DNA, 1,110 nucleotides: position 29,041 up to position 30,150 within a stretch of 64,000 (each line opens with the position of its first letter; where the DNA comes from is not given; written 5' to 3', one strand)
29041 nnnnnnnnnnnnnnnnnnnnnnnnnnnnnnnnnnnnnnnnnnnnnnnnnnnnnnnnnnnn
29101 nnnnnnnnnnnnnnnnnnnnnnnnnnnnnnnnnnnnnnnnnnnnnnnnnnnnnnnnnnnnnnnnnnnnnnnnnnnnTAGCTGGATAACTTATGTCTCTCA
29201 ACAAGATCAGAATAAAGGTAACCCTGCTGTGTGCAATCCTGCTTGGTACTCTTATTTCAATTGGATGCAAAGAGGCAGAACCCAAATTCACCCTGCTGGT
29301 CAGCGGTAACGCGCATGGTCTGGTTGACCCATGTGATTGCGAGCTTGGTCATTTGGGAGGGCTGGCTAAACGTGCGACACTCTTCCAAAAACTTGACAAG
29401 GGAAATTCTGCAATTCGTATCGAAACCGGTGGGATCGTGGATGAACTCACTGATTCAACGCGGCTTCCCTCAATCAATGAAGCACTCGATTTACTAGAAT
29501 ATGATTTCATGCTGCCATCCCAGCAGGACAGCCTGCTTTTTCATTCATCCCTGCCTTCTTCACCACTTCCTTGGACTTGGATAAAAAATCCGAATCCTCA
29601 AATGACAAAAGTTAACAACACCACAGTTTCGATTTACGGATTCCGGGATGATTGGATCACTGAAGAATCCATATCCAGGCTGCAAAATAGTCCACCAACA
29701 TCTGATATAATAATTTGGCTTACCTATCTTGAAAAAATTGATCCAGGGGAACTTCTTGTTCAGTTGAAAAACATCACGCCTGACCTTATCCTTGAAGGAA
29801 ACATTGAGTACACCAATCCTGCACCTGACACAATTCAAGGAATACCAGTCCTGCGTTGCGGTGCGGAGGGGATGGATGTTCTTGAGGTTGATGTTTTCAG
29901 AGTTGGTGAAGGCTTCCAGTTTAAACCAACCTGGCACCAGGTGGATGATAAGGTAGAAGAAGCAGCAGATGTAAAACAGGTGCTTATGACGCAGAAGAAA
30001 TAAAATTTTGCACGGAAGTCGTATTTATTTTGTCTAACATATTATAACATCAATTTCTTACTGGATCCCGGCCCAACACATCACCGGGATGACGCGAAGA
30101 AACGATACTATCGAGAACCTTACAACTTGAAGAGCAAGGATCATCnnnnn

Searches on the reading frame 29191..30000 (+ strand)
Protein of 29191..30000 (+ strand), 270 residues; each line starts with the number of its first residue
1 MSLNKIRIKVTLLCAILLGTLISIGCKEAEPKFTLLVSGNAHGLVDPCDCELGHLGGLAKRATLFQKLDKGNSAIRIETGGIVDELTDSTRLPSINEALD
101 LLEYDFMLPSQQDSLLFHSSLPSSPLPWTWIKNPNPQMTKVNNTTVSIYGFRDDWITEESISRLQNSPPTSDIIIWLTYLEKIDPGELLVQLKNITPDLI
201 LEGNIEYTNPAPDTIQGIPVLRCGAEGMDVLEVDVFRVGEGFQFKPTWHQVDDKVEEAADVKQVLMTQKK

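Call 7: search_protein_families(library=pfam, proteins=[window:29191-30000:+], max_evalue=0.001)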
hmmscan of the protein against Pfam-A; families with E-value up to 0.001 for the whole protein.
window:29191-30000:+ (270 aa): 0 families

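Call 16: search_protein_families(library=pfam, proteins=[window:29191-30000:+], max_evalue=0.1)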
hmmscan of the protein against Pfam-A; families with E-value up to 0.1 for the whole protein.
window:29191-30000:+ (270 aa): 0 families

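Call 44: search_protein_families(library=ncbifam, proteins=[window:29191-30000:+], max_evalue=0.01)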
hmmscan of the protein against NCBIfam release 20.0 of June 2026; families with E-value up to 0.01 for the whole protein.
window:29191-30000:+ (270 aa): 2 families
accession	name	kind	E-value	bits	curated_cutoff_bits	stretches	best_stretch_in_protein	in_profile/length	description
NF049981.1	UshA_like_Sel_2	equivalog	1.7e-11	44.1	140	1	34-145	2-123/262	UshA-like (seleno)protein family 2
NF041198.1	UshA_like_PCGU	equivalog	3.3e-11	42.5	275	1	20-81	8-74/519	UshA-like (seleno)protein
